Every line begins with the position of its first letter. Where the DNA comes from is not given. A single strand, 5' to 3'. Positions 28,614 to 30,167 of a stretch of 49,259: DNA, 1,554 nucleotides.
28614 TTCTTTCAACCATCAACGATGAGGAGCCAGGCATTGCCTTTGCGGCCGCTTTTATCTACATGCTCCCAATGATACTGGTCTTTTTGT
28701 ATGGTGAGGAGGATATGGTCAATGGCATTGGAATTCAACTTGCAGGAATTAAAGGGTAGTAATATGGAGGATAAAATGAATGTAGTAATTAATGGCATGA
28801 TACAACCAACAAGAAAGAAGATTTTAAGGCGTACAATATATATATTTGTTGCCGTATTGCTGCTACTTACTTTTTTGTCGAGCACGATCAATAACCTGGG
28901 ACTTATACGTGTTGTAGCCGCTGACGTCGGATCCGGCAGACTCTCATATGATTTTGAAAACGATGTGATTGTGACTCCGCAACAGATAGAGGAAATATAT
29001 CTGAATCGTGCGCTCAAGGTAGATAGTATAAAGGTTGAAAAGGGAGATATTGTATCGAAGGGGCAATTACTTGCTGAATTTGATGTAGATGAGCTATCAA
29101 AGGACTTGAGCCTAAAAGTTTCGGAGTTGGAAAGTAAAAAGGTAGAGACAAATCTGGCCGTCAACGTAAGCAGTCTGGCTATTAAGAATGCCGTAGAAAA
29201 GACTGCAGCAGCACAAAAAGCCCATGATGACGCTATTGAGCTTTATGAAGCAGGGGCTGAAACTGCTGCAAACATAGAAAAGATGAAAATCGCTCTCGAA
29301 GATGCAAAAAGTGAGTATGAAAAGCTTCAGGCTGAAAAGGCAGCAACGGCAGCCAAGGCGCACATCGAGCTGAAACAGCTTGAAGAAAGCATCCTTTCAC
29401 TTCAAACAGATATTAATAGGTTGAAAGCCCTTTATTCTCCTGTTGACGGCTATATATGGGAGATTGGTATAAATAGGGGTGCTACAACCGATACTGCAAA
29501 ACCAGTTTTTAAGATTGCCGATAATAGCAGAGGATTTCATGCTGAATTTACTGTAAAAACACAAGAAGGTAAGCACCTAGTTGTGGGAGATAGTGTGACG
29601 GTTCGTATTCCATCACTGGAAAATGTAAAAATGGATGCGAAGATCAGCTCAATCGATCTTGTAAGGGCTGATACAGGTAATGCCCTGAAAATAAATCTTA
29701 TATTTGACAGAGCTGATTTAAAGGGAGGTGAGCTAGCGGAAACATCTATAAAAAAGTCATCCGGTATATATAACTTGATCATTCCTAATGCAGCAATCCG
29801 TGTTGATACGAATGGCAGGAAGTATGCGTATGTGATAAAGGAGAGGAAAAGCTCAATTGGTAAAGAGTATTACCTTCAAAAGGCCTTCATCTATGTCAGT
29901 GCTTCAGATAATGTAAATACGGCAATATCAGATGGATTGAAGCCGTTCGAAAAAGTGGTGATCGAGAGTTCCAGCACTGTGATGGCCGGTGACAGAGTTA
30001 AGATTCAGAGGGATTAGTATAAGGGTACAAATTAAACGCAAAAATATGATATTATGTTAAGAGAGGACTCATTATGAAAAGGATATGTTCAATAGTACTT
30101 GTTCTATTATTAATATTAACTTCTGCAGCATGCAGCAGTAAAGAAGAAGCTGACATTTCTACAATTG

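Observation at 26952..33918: Importer-type MalF/MalG permeases in one operon with an HlyD-like membrane-fusion protein, an SBP and a dedicated two-component system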

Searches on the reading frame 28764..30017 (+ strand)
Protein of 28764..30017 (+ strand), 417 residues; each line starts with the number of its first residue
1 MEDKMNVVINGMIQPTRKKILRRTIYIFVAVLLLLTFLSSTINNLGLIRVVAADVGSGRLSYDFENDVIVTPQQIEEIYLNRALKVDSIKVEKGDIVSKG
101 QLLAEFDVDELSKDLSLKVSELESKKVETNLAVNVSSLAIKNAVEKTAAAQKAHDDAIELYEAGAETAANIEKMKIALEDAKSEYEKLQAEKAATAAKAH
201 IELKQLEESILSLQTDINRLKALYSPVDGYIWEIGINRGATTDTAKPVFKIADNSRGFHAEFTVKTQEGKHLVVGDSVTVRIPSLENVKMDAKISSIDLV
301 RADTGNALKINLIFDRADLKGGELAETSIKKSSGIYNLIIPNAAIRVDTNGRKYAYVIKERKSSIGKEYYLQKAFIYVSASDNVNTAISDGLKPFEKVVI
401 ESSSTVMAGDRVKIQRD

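Call 3: search_protein_families(library=pfam, proteins=[window:28764-30017:+], max_evalue=0.01)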
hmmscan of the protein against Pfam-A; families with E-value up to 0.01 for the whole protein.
window:28764-30017:+ (417 aa): 4 families
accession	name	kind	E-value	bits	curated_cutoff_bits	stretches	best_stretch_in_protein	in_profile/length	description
PF16576.10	HlyD_D23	-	2.9e-10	40.2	30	1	86-298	30-185/214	Barrel-sandwich domain of CusB or HlyD membrane-fusion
PF13437.12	HlyD_3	-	5.3e-09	37.2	22.2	1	223-311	2-90/106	HlyD family secretion protein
PF13533.13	Biotin_lipoyl_2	-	0.00041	20.6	29.8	1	85-107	10-32/32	Biotin-lipoyl like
PF00364.28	Biotin_lipoyl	-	0.00098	19.4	22.1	0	86-112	16-42/73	Biotin-requiring enzyme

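Call 4: search_protein_families(library=ncbifam, proteins=[window:28764-30017:+], max_evalue=0.01)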
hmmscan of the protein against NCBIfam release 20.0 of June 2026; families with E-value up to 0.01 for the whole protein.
window:28764-30017:+ (417 aa): 10 families
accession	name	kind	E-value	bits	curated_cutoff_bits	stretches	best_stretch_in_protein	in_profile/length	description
TIGR01730.1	RND_mfp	subfamily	2.2e-25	89.3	94.9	2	166-415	68-322/322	efflux RND transporter periplasmic adaptor subunit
TIGR00999.1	8a0102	subfamily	1.3e-18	67.1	319.3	1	138-403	20-267/271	CzcB/NccB family metal efflux transporter periplasmic adaptor subunit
TIGR00998.1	8a0101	subfamily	2.6e-09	36.5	390.8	1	66-308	34-289/334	EmrA/EmrK family multidrug efflux transporter periplasmic adaptor subunit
TIGR01843.1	type_I_hlyD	subfamily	7.7e-09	35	208.65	2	159-288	206-339/422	HlyD family type I secretion periplasmic adaptor subunit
TIGR03794.1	NHLM_micro_HlyD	equivalog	3.7e-08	32.7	156.2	1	140-280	176-316/421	NHLP bacteriocin system secretion protein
TIGR02971.1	heterocyst_DevB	subfamily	2.4e-07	30.5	129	1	85-205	26-141/327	ABC exporter membrane fusion protein, DevB family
NF007785.0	PRK10476.1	equivalog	3.2e-06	26.2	376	1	88-298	61-285/347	multidrug transporter subunit MdtN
NF002939.0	PRK03598.1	equivalog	2.6e-05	23.6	393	1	85-208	54-174/332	secretion protein HlyD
TIGR01348.1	PDHac_trf_long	equivalog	0.0029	16.2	552.1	1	80-183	47-152/587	dihydrolipoyllysine-residue acetyltransferase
NF004547.1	PRK05889.1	equivalog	0.0055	16.9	75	0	85-105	49-69/71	biotin/lipoyl-binding carrier protein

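Call 6: find_related_loci(query=window:28764-30017:+, collection=genome_contigs, flank=8000)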
Query window:28764-30017:+ (417 aa) in genome_contigs; peptide patterns used: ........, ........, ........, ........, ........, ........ (x = any residue, [..] = any of these).
58 stretches matched a pattern, but none encodes a relative of the query by tblastn (E <= 1e-3).

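Call 7: find_homologous_proteins(query=window:28764-30017:+)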
Query window:28764-30017:+ (417 aa): 44 proteins with E <= 0.001 among 8000 candidates.
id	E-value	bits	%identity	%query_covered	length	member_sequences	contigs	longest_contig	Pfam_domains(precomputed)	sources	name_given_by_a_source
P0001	2.2e-256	868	100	100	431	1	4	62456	PF25973.1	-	-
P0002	5.2e-215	732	83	100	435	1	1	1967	PF25973.1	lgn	-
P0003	8.5e-209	711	81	100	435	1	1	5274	PF25973.1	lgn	-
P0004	8.7e-209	711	81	100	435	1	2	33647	PF25973.1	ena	-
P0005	2.6e-198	677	79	99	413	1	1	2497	-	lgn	-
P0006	4.0e-196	670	78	99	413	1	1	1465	-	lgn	-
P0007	3.2e-188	644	77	99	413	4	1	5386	PF25973.1,PF00364.29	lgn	-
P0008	3.7e-179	614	71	99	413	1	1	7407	PF25973.1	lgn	-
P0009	1.8e-150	520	63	98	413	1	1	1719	PF25973.1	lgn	-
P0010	4.5e-148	512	61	97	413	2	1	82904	PF25984.1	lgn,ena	-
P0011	1.2e-146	507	61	98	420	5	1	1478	PF25973.1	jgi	jgi:HlyD family secretion protein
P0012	1.4e-143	497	61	98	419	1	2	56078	PF25973.1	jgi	jgi:HlyD family secretion protein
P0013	1.9e-142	493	61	97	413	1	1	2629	-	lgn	-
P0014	1.3e-123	431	53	97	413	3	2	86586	PF25973.1,PF25917.1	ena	-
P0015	3.1e-115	404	51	100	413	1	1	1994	PF25973.1,PF00364.29,PF25917.1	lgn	-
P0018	2.5e-112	394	51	97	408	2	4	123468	PF25917.1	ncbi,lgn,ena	-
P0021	2.5e-105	371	48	97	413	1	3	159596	-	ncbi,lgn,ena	-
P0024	1.7e-25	108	29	96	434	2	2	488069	PF25973.1,PF25935.1,PF25989.1,PF00364.29,PF25917.1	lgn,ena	-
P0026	4.7e-17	81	27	47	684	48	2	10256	-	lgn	-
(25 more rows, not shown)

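Call 8: find_encoding_contigs(protein=P0010, flank=9000, max_places=2)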
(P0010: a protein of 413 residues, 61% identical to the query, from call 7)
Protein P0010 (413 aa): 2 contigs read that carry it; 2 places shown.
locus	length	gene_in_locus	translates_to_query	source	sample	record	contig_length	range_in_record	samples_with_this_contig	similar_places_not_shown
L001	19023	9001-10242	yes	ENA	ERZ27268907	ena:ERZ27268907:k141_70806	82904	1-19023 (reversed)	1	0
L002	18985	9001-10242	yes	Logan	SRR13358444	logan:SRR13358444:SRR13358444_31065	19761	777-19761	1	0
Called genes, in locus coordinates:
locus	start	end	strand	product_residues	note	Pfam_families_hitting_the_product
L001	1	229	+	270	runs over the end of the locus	PF10086:YhfC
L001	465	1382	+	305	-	PF04204:HTS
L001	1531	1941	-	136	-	-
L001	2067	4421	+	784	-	PF06165:GH94_b-supersand, PF17167:Glyco_hydro_94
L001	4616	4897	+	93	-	PF13451:zf_Tbcl, PF23477:zf_Tbcl_2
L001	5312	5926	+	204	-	PF02482:Ribosomal_S30AE, PF16321:Ribosom_S30AE_C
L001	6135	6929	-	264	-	PF01784:DUF34_NIF3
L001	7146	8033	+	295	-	PF00528:BPD_transp_1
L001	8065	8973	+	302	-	PF00528:BPD_transp_1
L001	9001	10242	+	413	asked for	PF25984:BSH_YknX (weak)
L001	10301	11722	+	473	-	PF01547:SBP_bac_1 (faint), PF13416:SBP_bac_8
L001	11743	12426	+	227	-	PF00072:Response_reg, PF00486:Trans_reg_C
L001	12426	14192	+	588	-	PF00672:HAMP (weak), PF00512:HisKA, PF02518:HATPase_c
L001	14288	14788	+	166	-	-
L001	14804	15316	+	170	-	PF09579:Spore_YtfJ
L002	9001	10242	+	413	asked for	PF25984:BSH_YknX (weak)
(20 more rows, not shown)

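Call 9: find_encoding_contigs(protein=P0014, flank=9000, max_places=2)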
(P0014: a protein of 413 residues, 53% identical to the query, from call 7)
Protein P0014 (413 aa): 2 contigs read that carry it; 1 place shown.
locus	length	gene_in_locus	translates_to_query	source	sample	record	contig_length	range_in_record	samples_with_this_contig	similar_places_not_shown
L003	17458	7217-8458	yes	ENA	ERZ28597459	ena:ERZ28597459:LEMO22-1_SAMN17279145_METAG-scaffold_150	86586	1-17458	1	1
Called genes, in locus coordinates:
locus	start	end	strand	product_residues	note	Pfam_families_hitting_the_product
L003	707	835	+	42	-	-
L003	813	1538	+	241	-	PF00589:Phage_integrase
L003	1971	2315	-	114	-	-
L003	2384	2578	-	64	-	-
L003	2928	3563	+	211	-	PF01381:HTH_3, PF12844:HTH_19, PF13560:HTH_31 (weak), PF00717:Peptidase_S24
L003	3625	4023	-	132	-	-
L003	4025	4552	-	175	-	PF15919:HicB_lk_antitox, PF21748:UPF0150, PF05534:HicB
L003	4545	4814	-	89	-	PF07927:HicA_toxin (weak)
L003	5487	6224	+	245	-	PF00528:BPD_transp_1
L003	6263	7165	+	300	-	PF00528:BPD_transp_1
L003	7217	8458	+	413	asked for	PF25973:BSH_CzcB (weak), PF25917:BSH_RND (faint)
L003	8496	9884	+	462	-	PF13416:SBP_bac_8, PF01547:SBP_bac_1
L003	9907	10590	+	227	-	PF00072:Response_reg, PF00486:Trans_reg_C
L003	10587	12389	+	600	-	PF00672:HAMP, PF00512:HisKA, PF02518:HATPase_c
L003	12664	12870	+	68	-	-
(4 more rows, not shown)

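Call 10: find_encoding_contigs(protein=P0018, flank=9000, max_places=2)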
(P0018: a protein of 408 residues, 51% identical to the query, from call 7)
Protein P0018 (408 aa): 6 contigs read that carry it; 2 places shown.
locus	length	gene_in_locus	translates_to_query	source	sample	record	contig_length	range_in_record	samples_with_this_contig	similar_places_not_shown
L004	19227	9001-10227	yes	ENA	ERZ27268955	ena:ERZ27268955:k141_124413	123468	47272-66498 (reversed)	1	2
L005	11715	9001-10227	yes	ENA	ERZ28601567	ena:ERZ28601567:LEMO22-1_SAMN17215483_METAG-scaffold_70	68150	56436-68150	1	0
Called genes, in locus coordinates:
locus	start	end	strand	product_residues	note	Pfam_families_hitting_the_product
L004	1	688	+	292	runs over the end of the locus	PF00528:BPD_transp_1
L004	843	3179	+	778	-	PF02743:dCache_1, PF12833:HTH_18, PF00165:HTH_AraC (weak)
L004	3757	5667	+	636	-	PF00005:ABC_tran, PF02463:SMC_N (faint), PF13175:AAA_15 (faint), PF13555:AAA_29 (faint), PF00004:AAA (faint), PF12848:ABC_tran_Xtn, PF00005:ABC_tran, PF16326:ABC_tran_CTD, +2 more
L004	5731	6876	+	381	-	PF00176:SNF2-rel_dom (weak), PF04851:ResIII, PF00270:DEAD, PF00271:Helicase_C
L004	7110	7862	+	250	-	PF00528:BPD_transp_1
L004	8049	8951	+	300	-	PF00528:BPD_transp_1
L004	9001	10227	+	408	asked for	PF25917:BSH_RND (weak)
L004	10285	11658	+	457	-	PF13416:SBP_bac_8 (weak), PF01547:SBP_bac_1 (weak)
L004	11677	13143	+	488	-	PF01547:SBP_bac_1, PF13416:SBP_bac_8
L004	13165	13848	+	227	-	PF00072:Response_reg, PF00486:Trans_reg_C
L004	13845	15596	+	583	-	PF00672:HAMP, PF00512:HisKA, PF02518:HATPase_c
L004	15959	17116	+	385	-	PF01976:DUF116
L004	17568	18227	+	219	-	PF05175:MTS, PF01135:PCMT (weak), PF03602:Cons_hypoth95 (weak), PF06325:PrmA, PF13847:Methyltransf_31, PF13649:Methyltransf_25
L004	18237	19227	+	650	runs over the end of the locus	PF00005:ABC_tran, PF13555:AAA_29 (faint), PF00004:AAA (faint), PF02463:SMC_N (faint), PF13304:AAA_21 (faint), PF12848:ABC_tran_Xtn, PF00005:ABC_tran, PF16326:ABC_tran_CTD (weak), +1 more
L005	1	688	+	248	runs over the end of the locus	PF00528:BPD_transp_1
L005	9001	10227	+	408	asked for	PF25917:BSH_RND (weak)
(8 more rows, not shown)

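Call 11: find_encoding_contigs(protein=P0021, flank=9000, max_places=2)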
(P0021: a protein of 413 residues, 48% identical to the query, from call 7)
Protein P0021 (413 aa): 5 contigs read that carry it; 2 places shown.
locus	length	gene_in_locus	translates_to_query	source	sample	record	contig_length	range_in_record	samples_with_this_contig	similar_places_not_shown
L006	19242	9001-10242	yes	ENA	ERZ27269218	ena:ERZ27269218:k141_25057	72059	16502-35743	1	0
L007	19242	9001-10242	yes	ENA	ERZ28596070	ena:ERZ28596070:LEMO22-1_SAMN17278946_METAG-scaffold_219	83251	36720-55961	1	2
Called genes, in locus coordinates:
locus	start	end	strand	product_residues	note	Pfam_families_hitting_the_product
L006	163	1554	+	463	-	PF01336:tRNA_anti-codon, PF00152:tRNA-synt_2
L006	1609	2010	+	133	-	PF03780:Asp23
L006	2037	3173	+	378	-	PF03706:LPG_synthase_TM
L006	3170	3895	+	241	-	PF07796:DUF1638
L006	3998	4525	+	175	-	PF04024:PspC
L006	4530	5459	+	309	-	-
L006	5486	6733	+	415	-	-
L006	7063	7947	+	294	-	PF00528:BPD_transp_1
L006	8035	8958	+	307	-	PF00528:BPD_transp_1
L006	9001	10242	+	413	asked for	-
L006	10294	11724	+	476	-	PF01547:SBP_bac_1, PF13416:SBP_bac_8 (weak)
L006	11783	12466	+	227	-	PF00072:Response_reg, PF00486:Trans_reg_C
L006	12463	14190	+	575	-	PF00672:HAMP, PF00512:HisKA, PF02518:HATPase_c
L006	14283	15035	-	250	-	PF13489:Methyltransf_23, PF00398:RrnaAD, PF08241:Methyltransf_11, PF08242:Methyltransf_12, PF13649:Methyltransf_25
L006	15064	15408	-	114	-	PF07883:Cupin_2 (weak)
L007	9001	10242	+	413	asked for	-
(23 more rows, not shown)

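Call 13: find_encoding_contigs(protein=P0024, flank=9000, max_places=1)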
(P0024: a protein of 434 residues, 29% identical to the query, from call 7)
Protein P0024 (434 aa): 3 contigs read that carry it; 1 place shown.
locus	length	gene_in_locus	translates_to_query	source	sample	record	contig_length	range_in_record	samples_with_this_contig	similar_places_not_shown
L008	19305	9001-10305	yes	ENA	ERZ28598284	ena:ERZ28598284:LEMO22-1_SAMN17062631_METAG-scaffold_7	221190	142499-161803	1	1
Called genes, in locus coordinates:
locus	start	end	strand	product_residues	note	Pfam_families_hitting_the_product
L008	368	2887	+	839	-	PF01547:SBP_bac_1, PF13416:SBP_bac_8, PF01547:SBP_bac_1, PF13416:SBP_bac_8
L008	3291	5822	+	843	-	PF01547:SBP_bac_1, PF13416:SBP_bac_8 (weak), PF01547:SBP_bac_1, PF13416:SBP_bac_8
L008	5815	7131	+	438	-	PF00082:Peptidase_S8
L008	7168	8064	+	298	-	PF00528:BPD_transp_1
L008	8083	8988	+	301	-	PF00528:BPD_transp_1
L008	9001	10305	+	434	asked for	PF25935:BSH_LcnD (faint), PF00364:Biotin_lipoyl (faint), PF25917:BSH_RND, PF25973:BSH_CzcB (faint), PF25989:YknX_C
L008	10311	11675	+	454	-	PF12704:MacB_PCD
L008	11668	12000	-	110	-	-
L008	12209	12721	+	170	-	PF13302:Acetyltransf_3, PF00583:Acetyltransf_1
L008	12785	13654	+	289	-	PF04439:Adenyl_transf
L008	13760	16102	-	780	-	PF00512:HisKA, PF02518:HATPase_c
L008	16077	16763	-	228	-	PF00072:Response_reg, PF00486:Trans_reg_C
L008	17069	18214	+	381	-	PF02595:Gly_kinase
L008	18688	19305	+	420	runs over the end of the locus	PF07454:SpoIIP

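Call 14: find_encoding_contigs(protein=P0026, flank=9000, max_places=2)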
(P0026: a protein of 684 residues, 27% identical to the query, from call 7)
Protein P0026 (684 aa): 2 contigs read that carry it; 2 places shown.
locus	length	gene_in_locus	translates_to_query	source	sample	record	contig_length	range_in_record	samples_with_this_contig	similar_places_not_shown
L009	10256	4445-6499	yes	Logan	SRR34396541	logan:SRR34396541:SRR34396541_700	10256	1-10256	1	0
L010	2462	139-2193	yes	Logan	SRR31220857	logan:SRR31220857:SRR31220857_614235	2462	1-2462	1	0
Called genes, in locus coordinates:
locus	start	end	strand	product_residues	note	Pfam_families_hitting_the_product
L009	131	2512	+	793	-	-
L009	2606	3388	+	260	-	PF00528:BPD_transp_1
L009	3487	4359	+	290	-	PF00528:BPD_transp_1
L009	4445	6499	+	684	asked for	-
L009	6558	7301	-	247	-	-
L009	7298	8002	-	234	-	PF04854:DUF624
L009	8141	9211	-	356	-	PF00356:LacI, PF13377:Peripla_BP_3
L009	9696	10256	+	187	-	?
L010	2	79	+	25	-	?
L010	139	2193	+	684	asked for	-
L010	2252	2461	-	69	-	?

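Call 15: search_protein_families(library=pfam, proteins=[L008:10311-11675:+, L008:9001-10305:+, L009:131-2512:+, L009:4445-6499:+, L008:368-2887:+, L008:5815-7131:+, L008:7168-8064:+, L008:8083-8988:+], max_evalue=0.01)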
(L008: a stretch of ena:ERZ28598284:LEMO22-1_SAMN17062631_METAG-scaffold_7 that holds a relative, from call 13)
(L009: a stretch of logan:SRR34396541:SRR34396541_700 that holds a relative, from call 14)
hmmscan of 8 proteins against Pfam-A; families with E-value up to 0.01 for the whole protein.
L008:10311-11675:+ (454 aa): 1 family
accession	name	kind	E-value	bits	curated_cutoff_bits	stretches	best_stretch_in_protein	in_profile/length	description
PF12704.14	MacB_PCD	-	4.6e-16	60.2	27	1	61-193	54-178/207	MacB-like periplasmic core domain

L008:9001-10305:+ (434 aa): 7 families
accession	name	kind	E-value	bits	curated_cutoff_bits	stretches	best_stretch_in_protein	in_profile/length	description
PF13437.12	HlyD_3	-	2.2e-11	44.9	22.2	1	239-299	2-62/106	HlyD family secretion protein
PF13533.13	Biotin_lipoyl_2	-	4.4e-11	42.7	29.8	2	79-101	10-32/32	Biotin-lipoyl like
PF00364.28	Biotin_lipoyl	-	1.9e-08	34.5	22.1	1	233-267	39-73/73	Biotin-requiring enzyme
PF16576.10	HlyD_D23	-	0.00012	21.9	30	1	187-308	77-179/214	Barrel-sandwich domain of CusB or HlyD membrane-fusion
PF16886.11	ATP-synt_ab_Xtn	-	0.0014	18.8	25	0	77-106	9-37/88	ATPsynthase alpha/beta subunit barrel-sandwich domain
PF16591.11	HBM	-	0.0028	17.6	29.8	1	115-224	49-151/254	Helical bimodular sensor domain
PF02321.23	OEP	-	0.003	17.8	22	1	113-196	95-177/187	Outer membrane efflux protein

L009:131-2512:+ (793 aa): 0 families

L009:4445-6499:+ (684 aa): 1 family
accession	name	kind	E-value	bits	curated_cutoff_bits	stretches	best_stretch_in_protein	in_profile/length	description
PF13437.12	HlyD_3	-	0.0082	17.3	22.2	0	492-568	2-76/106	HlyD family secretion protein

L008:368-2887:+ (839 aa): 2 families
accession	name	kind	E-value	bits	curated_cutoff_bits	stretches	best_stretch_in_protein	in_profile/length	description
PF01547.30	SBP_bac_1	-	8.5e-28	98.7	26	2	43-328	9-306/307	Bacterial extracellular solute-binding protein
PF13416.11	SBP_bac_8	-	1.4e-21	78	27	2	465-752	25-265/279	Bacterial extracellular solute-binding protein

L008:5815-7131:+ (438 aa): 1 family
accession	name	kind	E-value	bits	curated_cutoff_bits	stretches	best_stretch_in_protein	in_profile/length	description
PF00082.27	Peptidase_S8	-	2.3e-14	53.9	21.8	1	18-243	4-273/288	Subtilase family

L008:7168-8064:+ (298 aa): 1 family
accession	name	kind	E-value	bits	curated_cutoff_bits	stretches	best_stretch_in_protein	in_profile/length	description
PF00528.27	BPD_transp_1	-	6.5e-15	55.8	26.4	1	93-288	2-171/184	Binding-protein-dependent transport system inner membrane component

L008:8083-8988:+ (301 aa): 1 family
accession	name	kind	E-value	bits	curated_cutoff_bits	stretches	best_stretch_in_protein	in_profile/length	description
PF00528.27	BPD_transp_1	-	2.4e-08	34.4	26.4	1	116-284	2-172/184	Binding-protein-dependent transport system inner membrane component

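Call 20: find_related_loci(query=A1, collection=genome_contigs, flank=9000)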
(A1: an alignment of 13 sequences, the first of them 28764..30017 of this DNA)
Query A1 (417 aa) in genome_contigs; peptide patterns used: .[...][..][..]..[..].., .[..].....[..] (x = any residue, [..] = any of these).
158 stretches matched a pattern; 31 encode a relative of the query (tblastn E <= 1e-3); 31 distinct loci.
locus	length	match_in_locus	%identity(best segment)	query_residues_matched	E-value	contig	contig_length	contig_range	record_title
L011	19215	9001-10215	61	13-417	2e-160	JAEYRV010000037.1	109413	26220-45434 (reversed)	MAG: Bacillota bacterium isolate OH_CBB_73 k127_2248490, whole genome shotgun sequence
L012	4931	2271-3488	53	12-417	7e-136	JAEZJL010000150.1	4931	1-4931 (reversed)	MAG: Bacillota bacterium isolate OH_CDB_236 k127_68412, whole genome shotgun sequence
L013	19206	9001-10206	51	13-417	3e-122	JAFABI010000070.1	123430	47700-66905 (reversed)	MAG: Bacillota bacterium isolate OH_SBB_121 k127_811310, whole genome shotgun sequence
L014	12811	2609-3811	49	13-413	1e-118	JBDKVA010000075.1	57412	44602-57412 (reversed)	MAG: Clostridiaceae bacterium isolate 8_bin.75 c_000000472406, whole genome shotgun sequence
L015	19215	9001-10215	48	13-417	2e-110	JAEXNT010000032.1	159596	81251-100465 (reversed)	MAG: Bacillota bacterium isolate OH_HBrB_109 k127_368993, whole genome shotgun sequence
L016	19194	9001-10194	47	17-417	5e-108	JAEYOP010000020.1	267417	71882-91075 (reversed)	MAG: Bacillota bacterium isolate OH_CBB_158 k127_1073699, whole genome shotgun sequence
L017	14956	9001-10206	49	13-417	4e-107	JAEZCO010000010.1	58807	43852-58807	MAG: Bacillota bacterium isolate OH_CBrB_255 k127_2891579, whole genome shotgun sequence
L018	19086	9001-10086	29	18-412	4e-38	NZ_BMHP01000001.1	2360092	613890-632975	Paenibacillus nasutitermitis strain CGMCC 1.15178 sequence01, whole genome shotgun sequence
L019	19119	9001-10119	28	4-412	4e-38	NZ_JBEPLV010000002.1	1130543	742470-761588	Paenibacillus favisporus strain DSM 17253 Ga0480242_02, whole genome shotgun sequence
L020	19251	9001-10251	23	28-413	1e-15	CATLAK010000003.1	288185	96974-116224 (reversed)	MAG TPA_asm: uncultured Lachnospiraceae bacterium isolate MGG03587_1680015450 genome assembly, contig: ERR2844015_31, wh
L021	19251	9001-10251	23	28-413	2e-15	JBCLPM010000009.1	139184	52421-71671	Lachnospiraceae bacterium 64-25 voucher GPTB0140 scaffold9, whole genome shotgun sequence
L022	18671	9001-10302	21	10-414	1e-14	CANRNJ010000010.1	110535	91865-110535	MAG: uncultured Lachnospiraceae bacterium isolate Lapin-021__bin26 genome assembly, contig: Lapin-021__NODE_195_length_1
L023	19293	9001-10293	23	17-417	3e-14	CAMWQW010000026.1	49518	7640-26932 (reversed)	MAG TPA_asm: uncultured Lachnospiraceae bacterium isolate SRR14411251_bin.11_metawrap_v1.3_MAG genome assembly, contig:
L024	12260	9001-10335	23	17-413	4e-14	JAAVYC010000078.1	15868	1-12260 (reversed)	MAG: Lachnospiraceae bacterium isolate ABMPRH_280_0 k141_558638, whole genome shotgun sequence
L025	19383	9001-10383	24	17-413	3e-12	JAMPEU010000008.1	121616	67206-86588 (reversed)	MAG: Butyrivibrio sp. isolate NALB_7823_4 Scaffold_#8__SCF_008___121616_bp, whole genome shotgun sequence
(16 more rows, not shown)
